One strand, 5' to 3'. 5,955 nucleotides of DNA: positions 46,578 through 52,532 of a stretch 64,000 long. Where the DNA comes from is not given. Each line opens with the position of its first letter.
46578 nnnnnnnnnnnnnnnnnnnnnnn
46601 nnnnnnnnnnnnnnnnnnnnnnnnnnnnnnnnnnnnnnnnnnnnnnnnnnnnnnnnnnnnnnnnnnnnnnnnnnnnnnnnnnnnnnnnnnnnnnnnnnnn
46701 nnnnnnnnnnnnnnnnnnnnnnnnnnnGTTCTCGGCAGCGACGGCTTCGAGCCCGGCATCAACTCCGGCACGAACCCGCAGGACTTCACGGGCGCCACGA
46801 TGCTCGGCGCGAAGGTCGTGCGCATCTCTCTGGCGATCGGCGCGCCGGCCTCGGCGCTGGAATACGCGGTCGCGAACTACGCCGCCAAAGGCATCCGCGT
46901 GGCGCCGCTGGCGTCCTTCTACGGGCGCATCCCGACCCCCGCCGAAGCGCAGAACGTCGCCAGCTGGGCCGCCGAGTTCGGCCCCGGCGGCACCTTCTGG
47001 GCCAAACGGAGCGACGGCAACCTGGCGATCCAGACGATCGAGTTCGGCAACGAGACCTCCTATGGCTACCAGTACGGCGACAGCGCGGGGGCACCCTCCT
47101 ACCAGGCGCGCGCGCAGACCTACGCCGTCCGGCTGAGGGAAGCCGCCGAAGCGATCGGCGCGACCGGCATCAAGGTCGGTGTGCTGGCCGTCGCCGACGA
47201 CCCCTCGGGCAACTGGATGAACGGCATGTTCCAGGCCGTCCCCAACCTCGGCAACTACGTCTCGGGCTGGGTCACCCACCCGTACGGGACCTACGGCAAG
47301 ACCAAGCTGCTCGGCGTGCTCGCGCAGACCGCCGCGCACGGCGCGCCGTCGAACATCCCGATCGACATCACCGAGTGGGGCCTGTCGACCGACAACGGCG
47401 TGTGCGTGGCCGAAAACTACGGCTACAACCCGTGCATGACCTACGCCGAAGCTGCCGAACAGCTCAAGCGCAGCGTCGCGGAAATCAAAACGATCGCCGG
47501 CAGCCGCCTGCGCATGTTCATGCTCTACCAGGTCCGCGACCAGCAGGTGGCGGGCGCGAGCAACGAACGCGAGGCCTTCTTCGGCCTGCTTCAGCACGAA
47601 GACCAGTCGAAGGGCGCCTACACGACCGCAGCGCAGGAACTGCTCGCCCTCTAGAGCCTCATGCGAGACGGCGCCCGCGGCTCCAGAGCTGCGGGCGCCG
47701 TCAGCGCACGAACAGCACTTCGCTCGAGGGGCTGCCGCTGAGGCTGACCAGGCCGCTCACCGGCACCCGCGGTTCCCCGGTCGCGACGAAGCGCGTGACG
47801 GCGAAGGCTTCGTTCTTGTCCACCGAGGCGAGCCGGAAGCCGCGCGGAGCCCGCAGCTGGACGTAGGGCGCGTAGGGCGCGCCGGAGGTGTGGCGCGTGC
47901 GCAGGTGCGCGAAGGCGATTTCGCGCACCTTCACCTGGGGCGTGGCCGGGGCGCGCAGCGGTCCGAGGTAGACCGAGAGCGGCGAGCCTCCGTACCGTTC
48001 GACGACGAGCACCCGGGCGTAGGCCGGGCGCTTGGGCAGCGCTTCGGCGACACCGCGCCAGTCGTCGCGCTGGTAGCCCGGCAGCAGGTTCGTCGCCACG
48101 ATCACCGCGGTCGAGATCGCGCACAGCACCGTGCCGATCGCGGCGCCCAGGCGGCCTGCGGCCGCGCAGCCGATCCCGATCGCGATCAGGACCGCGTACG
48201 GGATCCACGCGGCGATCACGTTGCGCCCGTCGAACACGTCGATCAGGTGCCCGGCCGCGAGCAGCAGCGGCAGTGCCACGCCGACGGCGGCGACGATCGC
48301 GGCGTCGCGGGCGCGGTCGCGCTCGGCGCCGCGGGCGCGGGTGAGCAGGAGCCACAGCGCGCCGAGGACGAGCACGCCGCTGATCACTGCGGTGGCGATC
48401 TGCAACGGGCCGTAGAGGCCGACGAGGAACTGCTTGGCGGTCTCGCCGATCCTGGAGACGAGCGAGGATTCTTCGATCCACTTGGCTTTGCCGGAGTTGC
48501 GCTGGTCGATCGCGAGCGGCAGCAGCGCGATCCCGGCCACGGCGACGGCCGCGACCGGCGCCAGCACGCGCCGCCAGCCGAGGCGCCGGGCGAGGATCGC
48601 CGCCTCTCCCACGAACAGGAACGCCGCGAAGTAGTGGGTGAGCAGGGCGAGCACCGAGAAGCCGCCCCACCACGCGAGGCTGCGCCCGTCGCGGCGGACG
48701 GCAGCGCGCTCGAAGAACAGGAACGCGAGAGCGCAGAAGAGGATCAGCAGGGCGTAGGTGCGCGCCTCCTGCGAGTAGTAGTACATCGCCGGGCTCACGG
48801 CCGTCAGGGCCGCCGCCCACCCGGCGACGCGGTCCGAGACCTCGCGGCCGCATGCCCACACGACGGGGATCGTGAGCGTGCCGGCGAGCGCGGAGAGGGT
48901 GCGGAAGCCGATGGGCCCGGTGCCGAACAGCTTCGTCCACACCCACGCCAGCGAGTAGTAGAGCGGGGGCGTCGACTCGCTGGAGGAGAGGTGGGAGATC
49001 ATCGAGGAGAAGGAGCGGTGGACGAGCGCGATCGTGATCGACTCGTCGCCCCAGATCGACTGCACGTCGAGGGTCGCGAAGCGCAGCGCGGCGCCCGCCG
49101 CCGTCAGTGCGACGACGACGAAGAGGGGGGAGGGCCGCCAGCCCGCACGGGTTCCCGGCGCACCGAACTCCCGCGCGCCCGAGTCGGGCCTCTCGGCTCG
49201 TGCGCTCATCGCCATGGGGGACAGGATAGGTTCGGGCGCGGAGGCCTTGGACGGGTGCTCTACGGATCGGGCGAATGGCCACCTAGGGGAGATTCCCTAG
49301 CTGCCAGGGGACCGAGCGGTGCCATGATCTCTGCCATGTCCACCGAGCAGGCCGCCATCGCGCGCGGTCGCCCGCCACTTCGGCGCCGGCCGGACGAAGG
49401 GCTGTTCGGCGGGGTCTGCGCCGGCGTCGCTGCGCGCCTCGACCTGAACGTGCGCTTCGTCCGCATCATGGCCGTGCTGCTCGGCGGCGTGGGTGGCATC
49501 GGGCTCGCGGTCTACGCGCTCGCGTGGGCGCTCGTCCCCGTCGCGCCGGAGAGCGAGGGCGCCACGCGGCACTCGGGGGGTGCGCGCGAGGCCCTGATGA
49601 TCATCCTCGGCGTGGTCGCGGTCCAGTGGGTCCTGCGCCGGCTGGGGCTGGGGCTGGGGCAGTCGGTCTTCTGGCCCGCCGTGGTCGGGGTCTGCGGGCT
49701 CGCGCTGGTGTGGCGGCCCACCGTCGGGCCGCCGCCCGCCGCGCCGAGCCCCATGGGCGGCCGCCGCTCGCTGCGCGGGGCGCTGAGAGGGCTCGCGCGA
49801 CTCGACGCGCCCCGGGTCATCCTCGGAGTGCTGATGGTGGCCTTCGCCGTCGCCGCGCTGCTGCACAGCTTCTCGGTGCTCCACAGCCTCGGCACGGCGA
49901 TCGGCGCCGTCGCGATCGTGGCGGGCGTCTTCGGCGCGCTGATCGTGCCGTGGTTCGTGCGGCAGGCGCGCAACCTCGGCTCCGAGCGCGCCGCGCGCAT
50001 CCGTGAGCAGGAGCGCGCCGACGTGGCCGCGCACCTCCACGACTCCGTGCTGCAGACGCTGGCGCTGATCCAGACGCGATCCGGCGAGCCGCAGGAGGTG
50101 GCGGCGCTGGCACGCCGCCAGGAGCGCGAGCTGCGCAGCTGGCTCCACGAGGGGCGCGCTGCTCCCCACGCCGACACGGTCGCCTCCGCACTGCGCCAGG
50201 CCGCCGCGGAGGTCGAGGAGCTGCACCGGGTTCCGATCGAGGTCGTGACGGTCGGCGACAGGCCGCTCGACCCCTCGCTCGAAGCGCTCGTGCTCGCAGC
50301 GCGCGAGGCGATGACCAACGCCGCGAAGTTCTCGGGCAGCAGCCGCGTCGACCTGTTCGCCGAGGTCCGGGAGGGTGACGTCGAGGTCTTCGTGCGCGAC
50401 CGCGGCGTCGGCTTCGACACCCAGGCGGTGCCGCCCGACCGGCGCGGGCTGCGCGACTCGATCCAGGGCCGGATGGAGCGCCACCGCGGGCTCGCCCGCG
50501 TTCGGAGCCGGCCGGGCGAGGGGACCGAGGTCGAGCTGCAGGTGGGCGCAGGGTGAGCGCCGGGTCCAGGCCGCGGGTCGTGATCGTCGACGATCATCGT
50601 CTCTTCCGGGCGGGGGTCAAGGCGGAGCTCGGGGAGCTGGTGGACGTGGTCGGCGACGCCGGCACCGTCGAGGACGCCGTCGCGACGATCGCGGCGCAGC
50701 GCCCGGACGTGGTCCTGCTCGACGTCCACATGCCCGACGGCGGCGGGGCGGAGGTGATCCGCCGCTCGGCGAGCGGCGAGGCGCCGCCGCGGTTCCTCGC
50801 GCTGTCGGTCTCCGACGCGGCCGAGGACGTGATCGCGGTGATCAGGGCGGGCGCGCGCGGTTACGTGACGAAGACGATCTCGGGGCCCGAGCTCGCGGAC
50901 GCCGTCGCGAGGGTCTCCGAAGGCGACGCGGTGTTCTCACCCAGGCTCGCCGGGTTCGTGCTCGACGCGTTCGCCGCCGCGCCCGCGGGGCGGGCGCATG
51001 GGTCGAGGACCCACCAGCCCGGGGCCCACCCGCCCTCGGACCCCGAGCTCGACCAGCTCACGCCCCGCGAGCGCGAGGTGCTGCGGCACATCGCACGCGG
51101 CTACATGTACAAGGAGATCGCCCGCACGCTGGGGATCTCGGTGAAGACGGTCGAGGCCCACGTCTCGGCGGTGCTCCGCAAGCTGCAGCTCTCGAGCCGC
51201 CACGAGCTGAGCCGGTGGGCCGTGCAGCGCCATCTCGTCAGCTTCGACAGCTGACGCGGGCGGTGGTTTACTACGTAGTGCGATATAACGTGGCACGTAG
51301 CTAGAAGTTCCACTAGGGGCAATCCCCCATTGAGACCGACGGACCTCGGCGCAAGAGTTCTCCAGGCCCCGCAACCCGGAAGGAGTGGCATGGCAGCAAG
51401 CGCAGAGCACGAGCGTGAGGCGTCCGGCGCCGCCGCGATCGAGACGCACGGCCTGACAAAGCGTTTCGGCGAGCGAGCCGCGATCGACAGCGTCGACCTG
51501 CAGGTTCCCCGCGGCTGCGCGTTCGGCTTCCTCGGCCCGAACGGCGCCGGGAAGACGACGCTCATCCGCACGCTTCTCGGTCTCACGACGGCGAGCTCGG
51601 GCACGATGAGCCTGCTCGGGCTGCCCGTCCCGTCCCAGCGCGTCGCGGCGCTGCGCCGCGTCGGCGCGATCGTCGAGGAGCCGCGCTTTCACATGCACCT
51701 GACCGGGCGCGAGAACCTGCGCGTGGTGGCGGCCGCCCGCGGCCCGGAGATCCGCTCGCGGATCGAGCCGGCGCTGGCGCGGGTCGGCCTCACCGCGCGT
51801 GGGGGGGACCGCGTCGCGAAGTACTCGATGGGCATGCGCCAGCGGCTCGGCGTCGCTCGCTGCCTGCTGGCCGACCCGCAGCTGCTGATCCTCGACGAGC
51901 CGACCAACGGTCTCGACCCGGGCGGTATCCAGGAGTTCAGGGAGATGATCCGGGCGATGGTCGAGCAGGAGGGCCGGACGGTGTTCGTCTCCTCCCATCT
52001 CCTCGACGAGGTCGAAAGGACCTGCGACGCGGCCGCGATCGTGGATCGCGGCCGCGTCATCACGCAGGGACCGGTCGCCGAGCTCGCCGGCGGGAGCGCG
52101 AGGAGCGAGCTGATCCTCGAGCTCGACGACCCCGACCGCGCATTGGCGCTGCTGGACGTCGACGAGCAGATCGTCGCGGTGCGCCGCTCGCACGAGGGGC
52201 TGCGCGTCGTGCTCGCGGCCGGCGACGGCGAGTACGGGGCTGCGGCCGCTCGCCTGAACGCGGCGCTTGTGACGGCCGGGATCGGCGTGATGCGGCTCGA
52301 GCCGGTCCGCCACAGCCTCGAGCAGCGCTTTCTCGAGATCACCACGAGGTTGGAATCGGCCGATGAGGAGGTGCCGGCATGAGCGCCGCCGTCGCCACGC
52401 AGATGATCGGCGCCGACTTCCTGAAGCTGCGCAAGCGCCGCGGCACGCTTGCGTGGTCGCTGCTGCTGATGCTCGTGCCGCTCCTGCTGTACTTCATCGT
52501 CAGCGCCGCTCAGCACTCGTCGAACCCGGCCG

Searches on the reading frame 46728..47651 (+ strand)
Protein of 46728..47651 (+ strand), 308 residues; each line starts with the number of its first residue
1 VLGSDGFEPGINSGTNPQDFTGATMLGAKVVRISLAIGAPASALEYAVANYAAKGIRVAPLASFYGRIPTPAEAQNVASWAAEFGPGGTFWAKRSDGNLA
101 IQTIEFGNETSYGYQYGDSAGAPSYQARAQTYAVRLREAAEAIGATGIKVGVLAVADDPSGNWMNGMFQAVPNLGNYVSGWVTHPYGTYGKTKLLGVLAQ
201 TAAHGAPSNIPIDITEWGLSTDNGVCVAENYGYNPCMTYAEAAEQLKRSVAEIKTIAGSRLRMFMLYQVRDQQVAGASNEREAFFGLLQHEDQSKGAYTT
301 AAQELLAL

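Call 66: predict_structure(alignment_id=A5)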
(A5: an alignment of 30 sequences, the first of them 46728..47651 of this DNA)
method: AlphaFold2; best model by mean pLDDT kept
length: 308 residues; sequences in the alignment: 30
mean_pLDDT: 93.3   pTM: 0.91
mean pLDDT of the five models: 93.3, 92.3, 91.5, 90.3, 88.4
residues with pLDDT >= 90: 267; 70-90: 35; 50-70: 1; < 50: 5
segments of 3 or more residues with pLDDT < 50: 1-5
pLDDT, mean of each block of 10 residues (from residue 1): 63 84 96 95 96 97 94 98 97 95 94 86 94 99 98 93 95 96 93 93 90 96 93 95 98 94 95 90 93 96 97
secondary structure, 60 per line:
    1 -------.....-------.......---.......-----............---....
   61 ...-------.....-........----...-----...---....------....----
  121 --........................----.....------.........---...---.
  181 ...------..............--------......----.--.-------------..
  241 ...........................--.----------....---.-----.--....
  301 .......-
elements in order: E8-12 H20-26 E30-36 H42-53 E57-63 H71-75 H77-84 E103-106 H113-116 H123-146 E151-155 H162-170 E180-183 H190-203 E212-217 H239-260 E261-267 H281-284 H297-307

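Call 68: fold_search(model_id=the predicted structure, library=pdb)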
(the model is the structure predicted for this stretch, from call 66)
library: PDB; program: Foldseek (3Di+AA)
matches with E <= 10: 1761; with E <= 0.001: 406
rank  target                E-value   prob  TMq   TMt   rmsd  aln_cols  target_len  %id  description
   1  4zn2_A                1.1e-11  1.00  0.61  0.47   7.1       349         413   17  Glycosyl hydrolase from Pseudomonas aeruginosa (released 2016-01-06)
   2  9g17_A                4.7e-11  1.00  0.59  0.46   6.2       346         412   16  Structure of PslG with a covalently- bound pentasaccharide (released 2025-03-05)
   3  5bx9                  8.6e-11  1.00  0.60  0.46   7.1       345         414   16  Structure of PslG from Pseudomonas aeruginosa (released 2015-10-07)
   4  1hjs_A                4.1e-10  1.00  0.59  0.55   7.2       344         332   14  Structure of two fungal beta-1,4-galactanases: searching for the basis for temperature and pH optimum. (released 2003-06-02)
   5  1fhl                  7.5e-10  1.00  0.59  0.56   7.5       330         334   12  CRYSTAL STRUCTURE OF BETA-1,4-GALACTANASE FROM ASPERGILLUS ACULEATUS AT 293K (released 2003-06-03)
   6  1hjq                  1.4e-09  1.00  0.59  0.56   7.1       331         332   13  Structure of two fungal beta-1,4-galactanases: searching for the basis for temperature and pH optimum. (released 2003-07-25)
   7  1ur0_B                2.5e-09  1.00  0.61  0.50   7.8       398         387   11  The structure of endo-beta-1,4-galactanase from Bacillus licheniformis in complex with two oligosaccharide products. (released 2004-10-20)
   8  1ur0_A                7.0e-09  1.00  0.60  0.50   7.5       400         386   12  The structure of endo-beta-1,4-galactanase from Bacillus licheniformis in complex with two oligosaccharide products. (released 2004-10-20)
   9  5uj6_A                1.1e-08  1.00  0.57  0.25   6.4       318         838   14  Crystal Structure of Bacteroides Uniformis beta-glucuronidase (released 2017-06-28)
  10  4bf7                  2.5e-08  1.00  0.59  0.55   7.2       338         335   12  Emericilla nidulans endo-beta-1,4-galactanase (released 2013-08-07)
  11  2gft_B                2.6e-08  1.00  0.58  0.48   9.6       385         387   12  Crystal structure of the E263A nucleophile mutant of Bacillus licheniformis endo-beta-1,4-galactanase in complex with  (released 2006-06-13)
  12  6d8g_A                2.8e-08  1.00  0.60  0.26   5.8       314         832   15  D341A D367A calcium binding mutant of Bacteroides uniformis beta-glucuronidase 2 (released 2018-10-17)
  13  2gft_A                3.1e-08  1.00  0.58  0.48   9.6       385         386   12  Crystal structure of the E263A nucleophile mutant of Bacillus licheniformis endo-beta-1,4-galactanase in complex with  (released 2006-06-13)
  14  2cip_A                3.8e-08  1.00  0.59  0.65   5.2       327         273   13  Structure of the Michaelis complex of a family 26 lichenase (released 2006-07-12)
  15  8znv                  3.8e-08  1.00  0.58  0.44   7.3       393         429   15  Crystal structure of beta-glucosidase Cba3 from Cellulomonas biazotea (released 2025-05-28)
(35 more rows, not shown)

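Call 71: search_protein_representatives(protein=window:46728-47651:+)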
Query: 308 residues. Proteins with E-value up to 0.001 (for the whole library): 521; up to 1e-10: 361; up to 1e-30: 197. The best 150 are listed.
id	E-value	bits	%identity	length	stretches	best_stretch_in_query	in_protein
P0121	8.5e-128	442.5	66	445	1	5-307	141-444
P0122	2.1e-122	424.8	62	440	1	5-307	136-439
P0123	2.2e-116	405.0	63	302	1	18-307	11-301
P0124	7.4e-112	390.1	59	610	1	3-307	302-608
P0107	2.3e-111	388.5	58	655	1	5-307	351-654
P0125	1.0e-107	376.6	60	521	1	5-307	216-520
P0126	5.2e-106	371.0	57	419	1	5-304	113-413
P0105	2.9e-105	368.5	59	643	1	6-307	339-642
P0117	5.1e-105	367.7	58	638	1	5-307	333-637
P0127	1.2e-104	366.5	87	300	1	57-245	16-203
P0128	9.3e-104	363.6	57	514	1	6-307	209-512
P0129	7.4e-103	360.6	55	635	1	5-307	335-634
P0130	1.1e-102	360.1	56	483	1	5-307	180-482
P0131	6.4e-100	350.9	53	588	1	6-307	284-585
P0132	8.3e-99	347.3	55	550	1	4-307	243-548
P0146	6.3e-81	288.6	48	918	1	4-304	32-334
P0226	2.4e-49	184.9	40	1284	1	8-307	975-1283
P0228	2.1e-48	181.8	38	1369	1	4-307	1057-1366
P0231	3.8e-48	181.0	42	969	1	7-303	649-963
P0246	1.3e-44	169.3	40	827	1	6-305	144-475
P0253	9.3e-43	163.3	37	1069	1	7-308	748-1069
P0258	2.5e-42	161.9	37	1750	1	20-307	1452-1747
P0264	7.2e-41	157.1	40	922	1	17-295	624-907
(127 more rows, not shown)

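Call 72: search_protein_families(library=pfam, proteins=[P0226, P0228, P0231, P0253, P0258, P0264, P0246, P0146], max_evalue=0.001)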
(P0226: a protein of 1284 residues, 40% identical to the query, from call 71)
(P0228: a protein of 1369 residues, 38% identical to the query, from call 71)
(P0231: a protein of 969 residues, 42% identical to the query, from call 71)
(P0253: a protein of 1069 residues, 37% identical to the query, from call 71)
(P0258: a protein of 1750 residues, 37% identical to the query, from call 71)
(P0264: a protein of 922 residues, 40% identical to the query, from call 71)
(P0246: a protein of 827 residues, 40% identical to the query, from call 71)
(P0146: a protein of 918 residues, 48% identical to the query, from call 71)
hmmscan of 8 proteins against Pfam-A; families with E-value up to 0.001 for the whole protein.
P0226 (1284 aa): 1 family
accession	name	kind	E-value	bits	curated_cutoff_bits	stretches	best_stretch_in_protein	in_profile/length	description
PF00150.24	Cellulase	-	7.7e-16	58.8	23.5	1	648-912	6-259/272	Cellulase (glycosyl hydrolase family 5)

P0228 (1369 aa): 1 family
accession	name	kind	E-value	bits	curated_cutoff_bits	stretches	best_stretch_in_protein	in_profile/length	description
PF00150.24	Cellulase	-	3e-13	50.3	23.5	1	730-999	6-263/272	Cellulase (glycosyl hydrolase family 5)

P0231 (969 aa): 0 families

P0253 (1069 aa): 1 family
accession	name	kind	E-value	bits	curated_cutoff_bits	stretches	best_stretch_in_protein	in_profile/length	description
PF00150.24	Cellulase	-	2.5e-34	119.5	23.5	2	144-363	18-216/272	Cellulase (glycosyl hydrolase family 5)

P0258 (1750 aa): 1 family
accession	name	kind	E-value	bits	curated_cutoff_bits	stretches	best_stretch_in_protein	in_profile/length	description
PF00150.24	Cellulase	-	3.3e-40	138.7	23.5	2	36-311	19-270/272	Cellulase (glycosyl hydrolase family 5)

P0264 (922 aa): 1 family
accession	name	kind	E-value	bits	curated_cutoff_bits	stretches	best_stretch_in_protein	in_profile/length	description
PF13620.12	CarboxypepD_reg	-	6.7e-05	23.6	32.3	1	435-498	16-73/82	Carboxypeptidase regulatory-like domain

P0246 (827 aa): 1 family
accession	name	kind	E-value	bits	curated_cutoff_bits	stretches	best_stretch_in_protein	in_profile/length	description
PF00150.24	Cellulase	-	4.2e-15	56.4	23.5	1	530-775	14-253/272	Cellulase (glycosyl hydrolase family 5)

P0146 (918 aa): 4 families
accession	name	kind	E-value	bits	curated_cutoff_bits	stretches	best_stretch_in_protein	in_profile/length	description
PF00754.31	F5_F8_type_C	-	1e-65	220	28.2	3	796-908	2-122/127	F5/8 type C domain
PF22633.2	F5_F8_type_C_2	-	1.5e-62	208.7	27.8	3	635-719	2-91/91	NedA-like, galactose-binding domain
PF18911.6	PKD_4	-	6.6e-11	42.6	27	1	347-434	1-84/85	PKD domain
PF00801.26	PKD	-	0.00025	21.4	23.5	1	354-432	4-79/80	PKD domain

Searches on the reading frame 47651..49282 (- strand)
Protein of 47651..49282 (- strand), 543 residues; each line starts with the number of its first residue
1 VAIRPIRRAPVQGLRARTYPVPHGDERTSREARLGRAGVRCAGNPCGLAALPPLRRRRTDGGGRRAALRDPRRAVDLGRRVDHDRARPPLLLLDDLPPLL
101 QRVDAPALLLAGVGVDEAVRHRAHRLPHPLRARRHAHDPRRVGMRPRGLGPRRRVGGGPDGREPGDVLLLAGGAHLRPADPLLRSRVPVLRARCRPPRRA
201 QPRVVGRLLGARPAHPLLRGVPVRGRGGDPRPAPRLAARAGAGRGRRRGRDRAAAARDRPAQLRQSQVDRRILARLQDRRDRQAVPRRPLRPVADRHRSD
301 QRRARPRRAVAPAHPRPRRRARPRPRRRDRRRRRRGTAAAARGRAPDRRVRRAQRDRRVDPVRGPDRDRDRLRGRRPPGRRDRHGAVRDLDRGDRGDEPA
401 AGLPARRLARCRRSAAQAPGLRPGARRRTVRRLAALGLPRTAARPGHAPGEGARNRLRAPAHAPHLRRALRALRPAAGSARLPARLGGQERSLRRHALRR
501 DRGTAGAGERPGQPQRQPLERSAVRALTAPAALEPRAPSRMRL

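Call 8: search_protein_families(library=pfam, proteins=[window:47651-49282:-], max_evalue=0.01)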
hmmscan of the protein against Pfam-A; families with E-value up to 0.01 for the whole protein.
window:47651-49282:- (543 aa): 0 families

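Call 9: search_protein_families(library=ncbifam, proteins=[window:47651-49282:-], max_evalue=0.01)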
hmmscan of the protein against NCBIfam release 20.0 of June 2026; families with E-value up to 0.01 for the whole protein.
window:47651-49282:- (543 aa): 0 families

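Call 31: search_protein_families(library=pfam, proteins=[window:47701-49215:-], max_evalue=0.001)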
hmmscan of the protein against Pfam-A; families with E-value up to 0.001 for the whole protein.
window:47701-49215:- (504 aa): 1 family
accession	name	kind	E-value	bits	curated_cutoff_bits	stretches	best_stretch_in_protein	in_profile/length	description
PF13231.12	PMT_2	-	8.6e-14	52.5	26.1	1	82-233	2-153/160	Dolichyl-phosphate-mannose-protein mannosyltransferase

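Call 73: search_protein_families(library=ncbifam, proteins=[window:47701-49215:-], max_evalue=0.001)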
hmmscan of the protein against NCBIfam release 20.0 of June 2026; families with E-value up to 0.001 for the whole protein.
window:47701-49215:- (504 aa): 2 families
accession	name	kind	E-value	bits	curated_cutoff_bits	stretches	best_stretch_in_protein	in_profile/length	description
TIGR03663.1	TIGR03663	subfamily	1.8e-12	47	126.25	1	33-171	3-140/435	flippase activity-associated protein Agl23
TIGR04154.1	archaeo_STT3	subfamily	0.00057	18.4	450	0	107-147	101-142/831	oligosaccharyl transferase, archaeosortase A system-associated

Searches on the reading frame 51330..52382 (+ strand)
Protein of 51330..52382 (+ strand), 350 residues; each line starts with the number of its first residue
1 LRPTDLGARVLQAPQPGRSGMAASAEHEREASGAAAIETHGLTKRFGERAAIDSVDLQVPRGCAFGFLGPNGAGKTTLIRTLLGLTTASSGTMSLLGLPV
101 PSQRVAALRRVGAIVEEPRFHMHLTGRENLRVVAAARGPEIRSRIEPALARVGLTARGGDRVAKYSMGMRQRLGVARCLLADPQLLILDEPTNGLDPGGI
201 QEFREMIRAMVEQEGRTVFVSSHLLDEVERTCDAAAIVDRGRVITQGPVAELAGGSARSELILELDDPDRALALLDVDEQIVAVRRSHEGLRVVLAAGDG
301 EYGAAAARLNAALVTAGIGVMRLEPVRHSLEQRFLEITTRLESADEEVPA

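Call 31: search_protein_families(library=pfam, proteins=[window:51330-52382:+], max_evalue=0.001)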
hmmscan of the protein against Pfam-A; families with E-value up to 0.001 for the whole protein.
window:51330-52382:+ (350 aa): 2 families
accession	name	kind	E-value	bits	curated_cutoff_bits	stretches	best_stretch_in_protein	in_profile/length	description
PF00005.33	ABC_tran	-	1.3e-28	100.8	25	1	53-193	2-137/137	ABC transporter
PF13304.12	AAA_21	-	5.5e-13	50.1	27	1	157-223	230-298/304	AAA domain, putative AbiEii toxin, Type IV TA system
